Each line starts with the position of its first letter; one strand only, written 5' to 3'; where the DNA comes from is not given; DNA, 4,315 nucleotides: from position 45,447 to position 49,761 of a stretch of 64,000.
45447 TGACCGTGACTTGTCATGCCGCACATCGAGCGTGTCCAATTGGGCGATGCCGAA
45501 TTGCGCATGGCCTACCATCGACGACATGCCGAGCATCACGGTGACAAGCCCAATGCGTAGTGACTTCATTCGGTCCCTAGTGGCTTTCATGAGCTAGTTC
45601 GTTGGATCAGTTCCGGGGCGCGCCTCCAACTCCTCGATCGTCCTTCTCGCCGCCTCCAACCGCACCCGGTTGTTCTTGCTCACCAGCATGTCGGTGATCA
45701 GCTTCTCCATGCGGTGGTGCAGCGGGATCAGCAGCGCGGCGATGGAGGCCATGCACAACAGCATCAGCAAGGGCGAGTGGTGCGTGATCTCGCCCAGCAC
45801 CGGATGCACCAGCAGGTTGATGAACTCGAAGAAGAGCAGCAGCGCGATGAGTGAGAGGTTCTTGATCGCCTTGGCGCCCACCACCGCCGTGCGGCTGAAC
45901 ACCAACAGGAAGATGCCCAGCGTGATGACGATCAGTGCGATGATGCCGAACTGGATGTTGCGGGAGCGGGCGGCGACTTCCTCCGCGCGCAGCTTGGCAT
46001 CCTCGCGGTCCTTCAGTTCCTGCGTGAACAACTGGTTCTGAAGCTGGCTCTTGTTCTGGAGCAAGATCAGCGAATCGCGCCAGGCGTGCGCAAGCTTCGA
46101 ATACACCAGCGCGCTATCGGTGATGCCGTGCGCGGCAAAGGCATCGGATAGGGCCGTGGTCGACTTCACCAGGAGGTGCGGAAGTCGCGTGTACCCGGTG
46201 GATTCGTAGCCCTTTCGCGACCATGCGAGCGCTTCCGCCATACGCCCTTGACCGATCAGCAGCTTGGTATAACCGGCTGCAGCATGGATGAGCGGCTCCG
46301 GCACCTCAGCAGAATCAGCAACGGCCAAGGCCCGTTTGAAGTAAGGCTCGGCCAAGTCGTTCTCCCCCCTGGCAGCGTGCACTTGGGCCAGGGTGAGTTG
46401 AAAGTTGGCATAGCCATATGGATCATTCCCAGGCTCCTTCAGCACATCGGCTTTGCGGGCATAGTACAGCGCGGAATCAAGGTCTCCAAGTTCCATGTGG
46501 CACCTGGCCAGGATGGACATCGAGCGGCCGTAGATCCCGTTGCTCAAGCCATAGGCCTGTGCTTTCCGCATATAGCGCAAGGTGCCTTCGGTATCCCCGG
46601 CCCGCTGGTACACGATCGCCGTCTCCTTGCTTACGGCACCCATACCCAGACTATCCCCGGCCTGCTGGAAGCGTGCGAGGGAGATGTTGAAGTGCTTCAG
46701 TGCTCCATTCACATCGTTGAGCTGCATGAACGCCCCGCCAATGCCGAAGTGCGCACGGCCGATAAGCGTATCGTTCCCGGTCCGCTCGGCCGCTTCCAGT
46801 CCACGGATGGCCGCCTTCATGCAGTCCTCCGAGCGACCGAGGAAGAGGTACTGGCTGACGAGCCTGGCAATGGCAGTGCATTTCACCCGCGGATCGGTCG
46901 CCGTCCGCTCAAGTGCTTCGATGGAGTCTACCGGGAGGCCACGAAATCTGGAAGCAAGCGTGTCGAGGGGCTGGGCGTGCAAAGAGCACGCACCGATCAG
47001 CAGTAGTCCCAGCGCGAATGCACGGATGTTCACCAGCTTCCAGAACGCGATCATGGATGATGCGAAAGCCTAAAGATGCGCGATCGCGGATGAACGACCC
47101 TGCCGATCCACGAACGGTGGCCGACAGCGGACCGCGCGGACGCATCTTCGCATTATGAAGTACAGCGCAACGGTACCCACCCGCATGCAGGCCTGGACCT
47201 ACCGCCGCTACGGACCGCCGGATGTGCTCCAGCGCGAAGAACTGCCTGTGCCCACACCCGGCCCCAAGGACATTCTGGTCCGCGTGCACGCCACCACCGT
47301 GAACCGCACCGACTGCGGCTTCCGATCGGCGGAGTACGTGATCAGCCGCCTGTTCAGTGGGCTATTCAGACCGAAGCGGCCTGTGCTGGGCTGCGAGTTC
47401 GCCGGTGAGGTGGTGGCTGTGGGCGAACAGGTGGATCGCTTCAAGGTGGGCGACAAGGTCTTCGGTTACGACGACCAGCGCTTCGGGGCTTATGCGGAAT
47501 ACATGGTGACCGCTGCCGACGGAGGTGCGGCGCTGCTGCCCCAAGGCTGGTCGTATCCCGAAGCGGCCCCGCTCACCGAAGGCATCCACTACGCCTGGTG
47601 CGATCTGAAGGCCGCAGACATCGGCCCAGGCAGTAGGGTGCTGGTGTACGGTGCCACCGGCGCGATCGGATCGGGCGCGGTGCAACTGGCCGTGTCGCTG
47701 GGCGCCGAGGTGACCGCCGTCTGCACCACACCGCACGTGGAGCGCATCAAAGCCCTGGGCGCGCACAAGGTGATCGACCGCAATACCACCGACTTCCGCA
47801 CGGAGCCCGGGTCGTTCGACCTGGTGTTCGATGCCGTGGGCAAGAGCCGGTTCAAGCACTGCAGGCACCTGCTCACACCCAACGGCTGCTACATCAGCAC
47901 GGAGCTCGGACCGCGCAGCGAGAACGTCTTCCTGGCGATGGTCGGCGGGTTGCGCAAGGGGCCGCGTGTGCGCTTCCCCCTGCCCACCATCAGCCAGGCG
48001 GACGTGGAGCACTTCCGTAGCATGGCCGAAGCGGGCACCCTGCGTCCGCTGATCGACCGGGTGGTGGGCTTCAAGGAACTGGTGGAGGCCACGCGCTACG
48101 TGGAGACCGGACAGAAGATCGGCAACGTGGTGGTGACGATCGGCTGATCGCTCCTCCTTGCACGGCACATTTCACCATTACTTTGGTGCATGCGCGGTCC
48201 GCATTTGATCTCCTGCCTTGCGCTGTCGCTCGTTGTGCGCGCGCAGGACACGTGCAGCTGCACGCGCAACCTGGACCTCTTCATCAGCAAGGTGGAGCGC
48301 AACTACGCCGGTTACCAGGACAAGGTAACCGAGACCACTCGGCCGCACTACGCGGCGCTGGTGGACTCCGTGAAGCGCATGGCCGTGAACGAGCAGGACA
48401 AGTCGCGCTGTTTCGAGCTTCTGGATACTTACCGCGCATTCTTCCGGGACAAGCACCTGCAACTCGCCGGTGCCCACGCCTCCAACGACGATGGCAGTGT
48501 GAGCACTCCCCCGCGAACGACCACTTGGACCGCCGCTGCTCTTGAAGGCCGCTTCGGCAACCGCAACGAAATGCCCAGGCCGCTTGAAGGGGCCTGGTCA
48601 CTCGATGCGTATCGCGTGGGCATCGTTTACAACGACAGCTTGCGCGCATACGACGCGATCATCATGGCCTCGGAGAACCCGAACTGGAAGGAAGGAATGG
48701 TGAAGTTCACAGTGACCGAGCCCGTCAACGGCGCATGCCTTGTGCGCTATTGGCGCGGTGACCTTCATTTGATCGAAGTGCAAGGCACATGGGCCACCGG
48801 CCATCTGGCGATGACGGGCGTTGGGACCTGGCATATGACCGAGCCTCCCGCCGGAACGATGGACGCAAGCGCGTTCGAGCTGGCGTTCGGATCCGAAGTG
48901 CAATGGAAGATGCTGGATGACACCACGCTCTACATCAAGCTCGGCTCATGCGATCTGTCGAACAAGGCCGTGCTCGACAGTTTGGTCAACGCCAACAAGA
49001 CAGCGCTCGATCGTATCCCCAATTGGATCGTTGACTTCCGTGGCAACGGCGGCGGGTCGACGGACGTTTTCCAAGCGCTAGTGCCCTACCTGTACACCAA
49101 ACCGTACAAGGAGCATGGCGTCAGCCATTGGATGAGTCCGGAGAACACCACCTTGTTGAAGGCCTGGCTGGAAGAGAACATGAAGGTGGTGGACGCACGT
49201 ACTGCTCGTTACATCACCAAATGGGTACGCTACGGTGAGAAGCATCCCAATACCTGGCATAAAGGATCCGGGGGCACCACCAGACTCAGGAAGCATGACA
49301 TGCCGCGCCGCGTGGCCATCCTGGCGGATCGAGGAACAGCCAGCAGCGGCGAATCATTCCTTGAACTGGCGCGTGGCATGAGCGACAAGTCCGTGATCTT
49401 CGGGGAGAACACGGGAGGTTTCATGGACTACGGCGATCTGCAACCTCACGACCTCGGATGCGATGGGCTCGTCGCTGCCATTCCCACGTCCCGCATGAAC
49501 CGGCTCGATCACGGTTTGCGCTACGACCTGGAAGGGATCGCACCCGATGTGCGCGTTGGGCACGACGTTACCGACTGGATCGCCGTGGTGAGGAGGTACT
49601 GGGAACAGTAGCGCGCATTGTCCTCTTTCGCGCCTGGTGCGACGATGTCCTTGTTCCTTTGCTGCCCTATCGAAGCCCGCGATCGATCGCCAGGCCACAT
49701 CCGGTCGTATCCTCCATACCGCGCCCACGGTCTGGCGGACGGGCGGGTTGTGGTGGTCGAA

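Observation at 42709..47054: Tandem triplet of secreted TPR / 3-TM proteins: divergent sensor-like halves fused to a near-identical, apparently homogenised C-terminal membrane module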

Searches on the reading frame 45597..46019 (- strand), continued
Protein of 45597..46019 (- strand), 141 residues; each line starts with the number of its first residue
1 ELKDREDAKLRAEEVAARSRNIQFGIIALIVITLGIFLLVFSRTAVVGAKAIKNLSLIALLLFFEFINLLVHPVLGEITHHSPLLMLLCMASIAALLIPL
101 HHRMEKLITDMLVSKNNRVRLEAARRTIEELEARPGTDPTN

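Call 72: search_protein_families(library=pfam, proteins=[P0349, P0350, P0336, L060:8453-9346:+], max_evalue=0.1)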
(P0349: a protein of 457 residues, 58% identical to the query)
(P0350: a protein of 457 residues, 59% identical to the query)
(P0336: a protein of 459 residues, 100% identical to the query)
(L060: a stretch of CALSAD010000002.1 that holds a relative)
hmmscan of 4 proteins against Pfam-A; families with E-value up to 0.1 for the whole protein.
P0349 (457 aa): 10 families
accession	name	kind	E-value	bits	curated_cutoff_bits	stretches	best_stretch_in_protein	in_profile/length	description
PF13424.12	TPR_12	-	0.00019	22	30.1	0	90-117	12-41/77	Tetratricopeptide repeat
PF07719.23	TPR_2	-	0.0017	18.7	27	0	204-230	7-33/34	Tetratricopeptide repeat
PF13431.12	TPR_17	-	0.0025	18.4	24.4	0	79-101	16-33/34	Tetratricopeptide repeat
PF07163.17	Pex26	-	0.0028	17.4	28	1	71-127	148-203/302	Pex26 protein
PF20990.2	DUF2207_C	-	0.0096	16.1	33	1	309-435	94-195/247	Predicted membrane protein (DUF2207) C-terminal domain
PF16065.10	DUF4807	-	0.02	15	27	0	65-119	54-110/126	Domain of unknown function (DUF4807)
PF13428.12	TPR_14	-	0.046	14.9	23.5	0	204-232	7-35/44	Tetratricopeptide repeat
PF10397.14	ADSL_C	-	0.046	14.5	32.7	0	98-158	20-76/79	Adenylosuccinate lyase C-terminus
PF06387.16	Calcyon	-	0.058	13.8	25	0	322-371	60-107/180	D1 dopamine receptor-interacting protein (calcyon)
PF13176.12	TPR_7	-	0.063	13.8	27.9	0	90-117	8-35/36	Tetratricopeptide repeat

P0350 (457 aa): 7 families
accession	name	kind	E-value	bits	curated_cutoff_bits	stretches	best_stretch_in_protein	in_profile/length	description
PF07163.17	Pex26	-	0.0015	18.3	28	1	67-116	144-193/302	Pex26 protein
PF07719.23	TPR_2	-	0.0016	18.9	27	0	89-108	9-28/34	Tetratricopeptide repeat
PF10397.14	ADSL_C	-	0.0027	18.4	32.7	1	97-158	19-76/79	Adenylosuccinate lyase C-terminus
PF13424.12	TPR_12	-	0.0029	18.2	30.1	0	90-115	12-37/77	Tetratricopeptide repeat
PF13181.12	TPR_8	-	0.029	15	25.7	0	204-229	7-32/34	Tetratricopeptide repeat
PF13431.12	TPR_17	-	0.048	14.4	24.4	0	79-101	16-33/34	Tetratricopeptide repeat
PF00515.34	TPR_1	-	0.089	13.1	27.8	0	204-225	7-28/34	Tetratricopeptide repeat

P0336 (459 aa): 7 families
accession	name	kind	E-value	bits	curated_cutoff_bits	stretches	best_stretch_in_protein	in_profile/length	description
PF07719.23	TPR_2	-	3.8e-05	23.9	27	0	203-225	7-29/34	Tetratricopeptide repeat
PF00515.34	TPR_1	-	6.4e-05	23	27.8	1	203-225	7-29/34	Tetratricopeptide repeat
PF13431.12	TPR_17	-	0.0037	17.9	24.4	0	186-217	2-33/34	Tetratricopeptide repeat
PF13424.12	TPR_12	-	0.0049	17.5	30.1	0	203-255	9-64/77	Tetratricopeptide repeat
PF13374.12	TPR_10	-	0.027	14.9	27.5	0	203-228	8-33/42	Tetratricopeptide repeat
PF13429.12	TPR_15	-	0.044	13.6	26.2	0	194-225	211-242/280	Tetratricopeptide repeat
PF13181.12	TPR_8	-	0.053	14.2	25.7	1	202-226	6-30/34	Tetratricopeptide repeat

L060:8453-9346:+ (297 aa): 1 family
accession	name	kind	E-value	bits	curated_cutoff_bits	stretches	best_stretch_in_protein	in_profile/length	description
PF09323.15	DUF1980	-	0.096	13.6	25.9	0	47-82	57-91/110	DUF1980 N-terminal domain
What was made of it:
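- On SusR-type regulators (NF058541 / PF28559): PF28559 is absent from the local Pfam copy (call 72).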

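Call 73: find_encoding_contigs(protein=P0350, flank=8000, max_places=2)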
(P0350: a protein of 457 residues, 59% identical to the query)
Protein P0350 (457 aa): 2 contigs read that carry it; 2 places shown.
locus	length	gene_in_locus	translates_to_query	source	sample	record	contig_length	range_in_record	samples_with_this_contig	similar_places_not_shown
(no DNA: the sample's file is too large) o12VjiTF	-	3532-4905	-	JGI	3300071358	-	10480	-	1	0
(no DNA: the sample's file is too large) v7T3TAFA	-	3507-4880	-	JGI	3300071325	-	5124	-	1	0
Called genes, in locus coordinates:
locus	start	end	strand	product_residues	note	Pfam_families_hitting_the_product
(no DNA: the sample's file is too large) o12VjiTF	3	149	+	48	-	?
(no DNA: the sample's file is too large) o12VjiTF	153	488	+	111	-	PF13442:Cytochrome_CBB3, PF00034:Cytochrom_C (faint)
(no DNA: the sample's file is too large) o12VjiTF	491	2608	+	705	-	PF07715:Plug, PF00593:TonB_dep_Rec_b-barrel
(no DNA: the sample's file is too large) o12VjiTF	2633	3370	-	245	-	-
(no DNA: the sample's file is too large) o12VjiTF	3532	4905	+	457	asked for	PF28559:TPR_SusR (faint)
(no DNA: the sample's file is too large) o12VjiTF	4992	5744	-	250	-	-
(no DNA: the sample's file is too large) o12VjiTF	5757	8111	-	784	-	PF12895:ANAPC3 (faint), PF13424:TPR_12 (faint), PF02518:HATPase_c, PF14501:HATPase_c_5 (faint)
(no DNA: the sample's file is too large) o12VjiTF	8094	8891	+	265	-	-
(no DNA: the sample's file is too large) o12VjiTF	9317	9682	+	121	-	-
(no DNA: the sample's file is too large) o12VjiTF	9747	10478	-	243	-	?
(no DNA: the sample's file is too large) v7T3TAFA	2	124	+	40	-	?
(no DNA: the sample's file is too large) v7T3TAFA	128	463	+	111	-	PF13442:Cytochrome_CBB3, PF00034:Cytochrom_C (faint)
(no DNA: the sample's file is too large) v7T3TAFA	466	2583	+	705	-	PF07715:Plug, PF00593:TonB_dep_Rec_b-barrel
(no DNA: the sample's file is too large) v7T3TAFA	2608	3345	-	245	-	-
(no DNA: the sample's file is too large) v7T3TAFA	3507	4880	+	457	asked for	PF28559:TPR_SusR (faint)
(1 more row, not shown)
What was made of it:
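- Some members show faint TPR_SusR hits (call 73).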

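Call 74: find_encoding_contigs(protein=P0395, flank=7000, max_places=2)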
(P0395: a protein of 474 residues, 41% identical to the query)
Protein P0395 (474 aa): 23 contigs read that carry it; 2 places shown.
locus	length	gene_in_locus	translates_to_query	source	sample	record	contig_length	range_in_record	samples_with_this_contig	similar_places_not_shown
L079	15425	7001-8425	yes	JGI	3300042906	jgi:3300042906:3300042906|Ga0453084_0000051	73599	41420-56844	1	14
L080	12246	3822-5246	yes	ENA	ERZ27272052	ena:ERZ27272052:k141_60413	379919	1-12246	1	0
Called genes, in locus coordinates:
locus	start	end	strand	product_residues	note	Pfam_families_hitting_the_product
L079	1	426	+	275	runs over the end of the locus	PF03417:AAT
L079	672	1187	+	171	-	-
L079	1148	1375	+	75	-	-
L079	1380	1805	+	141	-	-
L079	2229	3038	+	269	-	PF05593:RHS_repeat (faint)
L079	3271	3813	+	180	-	-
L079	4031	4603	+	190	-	PF07081:DUF1349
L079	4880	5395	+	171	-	-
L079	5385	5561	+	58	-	-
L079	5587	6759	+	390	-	PF13650:Asp_protease_2, PF13975:gag-asp_proteas (weak)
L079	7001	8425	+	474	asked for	PF00515:TPR_1 (faint), PF07719:TPR_2 (faint), PF13424:TPR_12 (weak)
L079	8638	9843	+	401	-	PF13650:Asp_protease_2 (faint), PF13975:gag-asp_proteas (faint), PF00595:PDZ (faint)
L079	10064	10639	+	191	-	PF00027:cNMP_binding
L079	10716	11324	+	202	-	PF00106:adh_short, PF08659:KR (faint), PF13561:adh_short_C2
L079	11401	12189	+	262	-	PF02567:PhzC-PhzF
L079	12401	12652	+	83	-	PF03693:ParD_antitoxin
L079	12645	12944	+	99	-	PF05016:ParE_toxin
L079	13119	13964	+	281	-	PF00582:Usp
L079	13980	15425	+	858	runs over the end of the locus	PF00690:Cation_ATPase_N, PF00122:E1-E2_ATPase, PF00702:Hydrolase, PF13246:Cation_ATPase, PF00689:Cation_ATPase_C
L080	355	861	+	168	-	PF04542:Sigma70_r2, PF08281:Sigma70_r4_2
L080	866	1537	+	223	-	-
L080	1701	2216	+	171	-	-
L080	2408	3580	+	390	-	PF13650:Asp_protease_2, PF13975:gag-asp_proteas (weak)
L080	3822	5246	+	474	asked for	PF00515:TPR_1 (faint), PF07719:TPR_2 (faint), PF13424:TPR_12 (weak)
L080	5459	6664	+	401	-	PF13650:Asp_protease_2 (faint), PF13975:gag-asp_proteas (faint), PF00595:PDZ (faint)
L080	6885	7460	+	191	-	PF00027:cNMP_binding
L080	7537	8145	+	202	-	PF00106:adh_short, PF08659:KR (faint), PF13561:adh_short_C2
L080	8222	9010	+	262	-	PF02567:PhzC-PhzF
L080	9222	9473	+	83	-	PF03693:ParD_antitoxin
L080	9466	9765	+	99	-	PF05016:ParE_toxin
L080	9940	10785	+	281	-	PF00582:Usp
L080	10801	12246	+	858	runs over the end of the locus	PF00690:Cation_ATPase_N, PF00122:E1-E2_ATPase, PF00702:Hydrolase, PF13246:Cation_ATPase, PF00689:Cation_ATPase_C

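Call 75: find_encoding_contigs(protein=P0403, flank=7000, max_places=1)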
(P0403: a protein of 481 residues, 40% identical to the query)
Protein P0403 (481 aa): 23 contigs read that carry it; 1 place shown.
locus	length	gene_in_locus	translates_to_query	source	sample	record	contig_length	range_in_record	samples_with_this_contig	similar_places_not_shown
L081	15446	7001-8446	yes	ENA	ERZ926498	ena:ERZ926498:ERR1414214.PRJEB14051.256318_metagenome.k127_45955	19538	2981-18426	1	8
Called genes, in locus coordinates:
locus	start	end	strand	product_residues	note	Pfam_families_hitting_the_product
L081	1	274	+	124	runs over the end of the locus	PF01381:HTH_3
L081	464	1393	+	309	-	-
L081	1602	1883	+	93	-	PF05015:HigB-like_toxin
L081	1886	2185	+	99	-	PF01381:HTH_3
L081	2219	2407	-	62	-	-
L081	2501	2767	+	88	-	PF12674:Zn_ribbon_2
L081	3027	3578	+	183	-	PF01872:RibD_C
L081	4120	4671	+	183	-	PF07883:Cupin_2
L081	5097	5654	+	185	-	PF01872:RibD_C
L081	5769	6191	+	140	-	-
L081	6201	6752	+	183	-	PF07883:Cupin_2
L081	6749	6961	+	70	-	-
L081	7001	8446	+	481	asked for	PF00515:TPR_1 (faint), PF07719:TPR_2 (faint), PF13181:TPR_8 (faint), PF13374:TPR_10 (faint), PF13424:TPR_12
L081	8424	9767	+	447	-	PF00144:Beta-lactamase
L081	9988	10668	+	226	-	PF08279:HTH_11, PF19187:HTH_PafC (faint), PF13280:WYL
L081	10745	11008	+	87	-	PF12674:Zn_ribbon_2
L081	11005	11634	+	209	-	-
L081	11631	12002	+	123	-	-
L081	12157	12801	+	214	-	-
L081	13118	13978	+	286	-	PF18962:Por_Secre_tail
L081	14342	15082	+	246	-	PF12146:Hydrolase_4 (faint), PF00561:Abhydrolase_1 (faint), PF12695:Abhydrolase_5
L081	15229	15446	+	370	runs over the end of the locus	PF07494:Reg_prop (weak)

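Call 76: find_encoding_contigs(protein=P0368, flank=7000, max_places=1)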
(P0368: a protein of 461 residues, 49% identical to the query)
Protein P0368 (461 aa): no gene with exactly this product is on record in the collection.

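Call 81: find_related_loci(query=A11, collection=metagenome_contigs, flank=8000)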
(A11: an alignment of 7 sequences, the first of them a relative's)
Query A11 (297 aa) in metagenome_contigs; peptide patterns used: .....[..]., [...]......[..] (x = any residue, [..] = any of these).
600 stretches matched a pattern (row limit reached: there are more); 515 encode a relative of the query (tblastn E <= 1e-3); the best 80 are kept; 79 distinct loci.
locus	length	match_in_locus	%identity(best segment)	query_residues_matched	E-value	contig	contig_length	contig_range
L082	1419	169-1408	47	42-297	3e-73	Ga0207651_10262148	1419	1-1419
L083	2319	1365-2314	44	43-294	1e-60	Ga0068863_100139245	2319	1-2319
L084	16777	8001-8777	42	14-270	2e-56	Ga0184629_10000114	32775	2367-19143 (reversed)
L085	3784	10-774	38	44-294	6e-42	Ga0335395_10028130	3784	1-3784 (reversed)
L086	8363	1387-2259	36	1-296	2e-41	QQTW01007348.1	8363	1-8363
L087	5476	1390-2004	42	22-219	3e-41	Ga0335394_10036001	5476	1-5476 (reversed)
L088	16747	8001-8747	35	49-294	5e-41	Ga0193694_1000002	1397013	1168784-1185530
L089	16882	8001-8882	33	1-297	2e-40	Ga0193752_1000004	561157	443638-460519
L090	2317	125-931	35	25-296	3e-40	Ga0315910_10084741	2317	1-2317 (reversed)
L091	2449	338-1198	33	1-297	4e-40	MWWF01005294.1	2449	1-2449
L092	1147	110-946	35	20-297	1e-41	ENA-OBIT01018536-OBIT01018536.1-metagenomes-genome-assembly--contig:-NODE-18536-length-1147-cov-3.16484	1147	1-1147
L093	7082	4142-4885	40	50-297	1e-39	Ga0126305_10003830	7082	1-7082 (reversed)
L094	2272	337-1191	35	14-297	8e-40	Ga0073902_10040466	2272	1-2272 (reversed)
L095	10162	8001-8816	33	26-297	2e-39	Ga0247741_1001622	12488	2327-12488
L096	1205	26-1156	37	50-297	7e-41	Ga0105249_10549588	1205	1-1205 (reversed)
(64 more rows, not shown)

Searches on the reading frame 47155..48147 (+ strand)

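Call 34: search_protein_families(library=pfam, proteins=[window:47155-48147:+], max_evalue=0.001)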
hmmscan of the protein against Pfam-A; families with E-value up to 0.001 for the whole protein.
window:47155-48147:+ (330 aa): 3 families
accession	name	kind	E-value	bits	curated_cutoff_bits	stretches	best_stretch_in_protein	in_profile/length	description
PF13602.12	ADH_zinc_N_2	-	1.2e-20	75.3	27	1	201-327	1-134/134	Zinc-binding dehydrogenase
PF08240.17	ADH_N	-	1.4e-15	57.8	23.5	1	36-123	1-98/104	Alcohol dehydrogenase GroES-like domain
PF00107.32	ADH_zinc_N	-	7.5e-12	45.8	31.8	1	170-251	1-90/129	Zinc-binding dehydrogenase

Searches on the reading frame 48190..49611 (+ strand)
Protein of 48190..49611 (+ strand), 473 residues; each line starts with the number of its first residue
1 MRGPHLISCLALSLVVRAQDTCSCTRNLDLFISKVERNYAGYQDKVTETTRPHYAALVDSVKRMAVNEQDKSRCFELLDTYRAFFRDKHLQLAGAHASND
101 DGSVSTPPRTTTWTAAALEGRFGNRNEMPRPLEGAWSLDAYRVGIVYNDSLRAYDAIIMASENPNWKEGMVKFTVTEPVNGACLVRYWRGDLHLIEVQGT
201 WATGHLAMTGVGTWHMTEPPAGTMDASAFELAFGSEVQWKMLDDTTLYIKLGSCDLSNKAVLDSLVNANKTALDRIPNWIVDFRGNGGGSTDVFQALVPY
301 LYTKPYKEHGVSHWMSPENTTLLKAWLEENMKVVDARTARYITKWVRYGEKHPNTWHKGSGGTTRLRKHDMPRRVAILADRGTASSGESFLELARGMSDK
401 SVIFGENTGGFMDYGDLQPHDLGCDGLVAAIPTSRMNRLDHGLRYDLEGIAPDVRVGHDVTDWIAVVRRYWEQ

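Call 34: search_protein_families(library=pfam, proteins=[window:48190-49611:+], max_evalue=0.001)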
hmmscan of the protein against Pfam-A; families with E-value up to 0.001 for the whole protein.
window:48190-49611:+ (473 aa): 1 family
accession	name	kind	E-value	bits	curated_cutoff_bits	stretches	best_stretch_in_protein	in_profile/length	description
PF03572.23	Peptidase_S41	-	4.9e-12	46.2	24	1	247-456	3-165/165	Peptidase family S41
